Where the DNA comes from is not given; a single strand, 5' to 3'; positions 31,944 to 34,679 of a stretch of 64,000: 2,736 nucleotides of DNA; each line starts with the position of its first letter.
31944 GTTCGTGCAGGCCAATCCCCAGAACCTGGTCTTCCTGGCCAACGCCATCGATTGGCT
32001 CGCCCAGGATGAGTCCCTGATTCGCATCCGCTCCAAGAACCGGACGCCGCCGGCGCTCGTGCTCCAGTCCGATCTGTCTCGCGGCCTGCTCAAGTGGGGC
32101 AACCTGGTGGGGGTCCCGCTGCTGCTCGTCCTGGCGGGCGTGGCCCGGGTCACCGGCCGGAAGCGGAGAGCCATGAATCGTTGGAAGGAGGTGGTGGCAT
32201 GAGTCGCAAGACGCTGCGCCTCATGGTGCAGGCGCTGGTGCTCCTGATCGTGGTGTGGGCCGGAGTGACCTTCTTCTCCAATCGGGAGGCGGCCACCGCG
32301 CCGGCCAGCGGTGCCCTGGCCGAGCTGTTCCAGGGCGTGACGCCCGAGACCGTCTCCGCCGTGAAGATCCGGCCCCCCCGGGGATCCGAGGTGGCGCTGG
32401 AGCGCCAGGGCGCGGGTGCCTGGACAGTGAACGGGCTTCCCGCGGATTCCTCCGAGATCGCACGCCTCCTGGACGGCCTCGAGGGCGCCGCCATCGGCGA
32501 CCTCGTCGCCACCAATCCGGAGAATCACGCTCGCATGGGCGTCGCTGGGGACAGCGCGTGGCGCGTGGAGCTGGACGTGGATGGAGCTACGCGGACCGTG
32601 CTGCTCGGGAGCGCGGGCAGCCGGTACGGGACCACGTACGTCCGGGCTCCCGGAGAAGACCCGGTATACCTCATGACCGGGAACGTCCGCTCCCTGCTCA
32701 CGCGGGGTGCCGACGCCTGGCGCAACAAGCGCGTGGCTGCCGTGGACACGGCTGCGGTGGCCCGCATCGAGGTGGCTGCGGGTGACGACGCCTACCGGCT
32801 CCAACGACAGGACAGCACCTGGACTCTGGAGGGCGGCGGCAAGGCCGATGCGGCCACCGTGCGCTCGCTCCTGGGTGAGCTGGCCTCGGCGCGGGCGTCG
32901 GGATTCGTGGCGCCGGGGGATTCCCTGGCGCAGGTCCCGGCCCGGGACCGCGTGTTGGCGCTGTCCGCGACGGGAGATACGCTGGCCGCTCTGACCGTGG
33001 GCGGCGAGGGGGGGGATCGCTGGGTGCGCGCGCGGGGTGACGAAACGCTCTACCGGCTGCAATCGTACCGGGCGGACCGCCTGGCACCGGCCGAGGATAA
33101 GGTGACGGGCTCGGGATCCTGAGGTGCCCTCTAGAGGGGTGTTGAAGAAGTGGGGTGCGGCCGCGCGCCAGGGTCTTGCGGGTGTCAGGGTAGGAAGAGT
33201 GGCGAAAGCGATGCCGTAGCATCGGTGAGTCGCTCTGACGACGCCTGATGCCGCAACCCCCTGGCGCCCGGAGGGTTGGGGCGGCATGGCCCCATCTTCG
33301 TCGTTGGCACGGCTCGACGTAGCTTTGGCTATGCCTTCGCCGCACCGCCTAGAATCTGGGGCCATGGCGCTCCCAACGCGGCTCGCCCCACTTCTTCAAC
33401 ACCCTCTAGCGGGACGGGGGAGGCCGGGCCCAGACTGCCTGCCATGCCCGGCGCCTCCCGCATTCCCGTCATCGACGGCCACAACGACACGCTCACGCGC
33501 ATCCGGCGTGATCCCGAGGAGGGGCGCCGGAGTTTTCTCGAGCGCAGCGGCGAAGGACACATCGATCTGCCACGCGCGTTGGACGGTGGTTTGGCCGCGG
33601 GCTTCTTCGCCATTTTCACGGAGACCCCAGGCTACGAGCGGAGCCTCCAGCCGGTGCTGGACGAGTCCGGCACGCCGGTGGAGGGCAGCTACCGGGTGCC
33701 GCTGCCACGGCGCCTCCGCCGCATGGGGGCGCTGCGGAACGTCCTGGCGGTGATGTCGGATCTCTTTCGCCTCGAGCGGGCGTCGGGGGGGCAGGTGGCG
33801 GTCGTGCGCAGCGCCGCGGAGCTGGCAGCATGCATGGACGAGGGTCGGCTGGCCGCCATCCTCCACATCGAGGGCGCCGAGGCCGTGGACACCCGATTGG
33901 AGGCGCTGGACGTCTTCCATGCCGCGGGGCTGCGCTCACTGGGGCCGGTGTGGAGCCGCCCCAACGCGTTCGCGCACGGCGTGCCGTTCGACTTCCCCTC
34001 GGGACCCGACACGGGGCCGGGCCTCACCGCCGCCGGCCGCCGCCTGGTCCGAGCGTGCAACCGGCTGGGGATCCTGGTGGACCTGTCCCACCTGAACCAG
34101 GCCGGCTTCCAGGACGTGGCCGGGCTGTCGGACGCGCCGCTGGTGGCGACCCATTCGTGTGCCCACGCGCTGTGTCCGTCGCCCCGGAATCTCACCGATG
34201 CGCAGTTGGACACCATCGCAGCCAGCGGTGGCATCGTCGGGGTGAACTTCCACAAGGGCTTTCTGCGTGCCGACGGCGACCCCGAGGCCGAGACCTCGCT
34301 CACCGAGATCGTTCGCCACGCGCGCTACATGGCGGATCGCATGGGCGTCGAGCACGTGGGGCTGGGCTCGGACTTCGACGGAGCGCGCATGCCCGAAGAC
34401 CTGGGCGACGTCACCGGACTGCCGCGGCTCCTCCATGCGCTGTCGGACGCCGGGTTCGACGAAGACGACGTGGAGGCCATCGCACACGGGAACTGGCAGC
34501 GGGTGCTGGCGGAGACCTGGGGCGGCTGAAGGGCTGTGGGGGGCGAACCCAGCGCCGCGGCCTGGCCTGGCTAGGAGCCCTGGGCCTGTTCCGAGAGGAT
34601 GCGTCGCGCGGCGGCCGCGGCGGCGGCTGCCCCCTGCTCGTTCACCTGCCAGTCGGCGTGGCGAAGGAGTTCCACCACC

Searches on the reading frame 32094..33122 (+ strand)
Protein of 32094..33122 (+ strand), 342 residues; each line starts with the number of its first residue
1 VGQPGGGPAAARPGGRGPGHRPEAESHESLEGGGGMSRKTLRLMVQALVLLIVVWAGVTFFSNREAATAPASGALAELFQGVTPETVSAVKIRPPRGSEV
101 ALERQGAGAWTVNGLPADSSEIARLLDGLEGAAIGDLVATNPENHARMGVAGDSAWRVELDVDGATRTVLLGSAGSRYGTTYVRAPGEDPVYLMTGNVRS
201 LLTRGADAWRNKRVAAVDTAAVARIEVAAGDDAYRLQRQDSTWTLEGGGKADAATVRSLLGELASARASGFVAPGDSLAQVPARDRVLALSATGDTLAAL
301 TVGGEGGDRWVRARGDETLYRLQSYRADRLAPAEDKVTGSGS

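Call 54: search_protein_families(library=pfam, proteins=[window:32094-33122:+])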
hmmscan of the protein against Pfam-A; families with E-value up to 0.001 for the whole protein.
window:32094-33122:+ (342 aa): 1 family
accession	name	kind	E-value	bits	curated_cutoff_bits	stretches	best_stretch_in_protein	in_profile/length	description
PF14238.11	DUF4340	-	2e-25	90.5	25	1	114-273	8-169/183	Domain of unknown function (DUF4340)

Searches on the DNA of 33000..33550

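Call 11: search_rna_families(source=window, start=33000, end=33550, threshold=evalue, max_evalue=10)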
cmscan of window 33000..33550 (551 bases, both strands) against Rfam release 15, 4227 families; matches with E-value up to 10: 9.
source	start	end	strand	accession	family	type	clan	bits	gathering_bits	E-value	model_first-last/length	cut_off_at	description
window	33231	33283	+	RF01678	P37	Gene; sRNA;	-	25.5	50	0.01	1-62/62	no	Pseudomonas sRNA P37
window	33414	33465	-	RF03620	mir-1233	Gene; miRNA;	-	20.3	87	0.62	1-82/82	no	mir-1233 microRNA precursor family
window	33155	33277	+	RF04203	MIR1144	Gene; miRNA;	-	19.1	90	0.53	42-156/197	no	MIR1144 microRNA precursor family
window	33407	33473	+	RF03192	mir-6794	Gene; miRNA;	-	17.3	74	1.8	1-62/62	no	mir-6794 microRNA precursor family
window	33350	33398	-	RF03417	mir-343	Gene; miRNA;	-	17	70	0.86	1-70/70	no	mir-343 microRNA precursor family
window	33410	33472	-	RF03274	mir-1238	Gene; miRNA;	-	16.5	81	3.5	1-83/83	no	mir-1238 microRNA precursor family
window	33408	33469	-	RF00802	mir-207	Gene; miRNA;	-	16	88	4.3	1-78/78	no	mir-207 microRNA precursor family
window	33491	33548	+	RF01763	Guanidine-III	Cis-reg; riboswitch;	-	15.2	36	1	1-67/67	no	Guanidine-III riboswitch aptamer (yKKC-III)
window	33356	33389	-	RF01834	fiv_FSE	Cis-reg; frameshift_element;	-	12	53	7.4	1-20/35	no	ribosomal frameshift site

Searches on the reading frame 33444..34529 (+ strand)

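Call 54: search_protein_families(library=pfam, proteins=[window:33444-34529:+])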
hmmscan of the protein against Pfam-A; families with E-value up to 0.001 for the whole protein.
window:33444-34529:+ (361 aa): 1 family
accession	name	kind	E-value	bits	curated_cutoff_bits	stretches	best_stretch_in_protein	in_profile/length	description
PF01244.27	Peptidase_M19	-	2.7e-97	326.2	26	1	5-356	4-318/319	Membrane dipeptidase (Peptidase family M19)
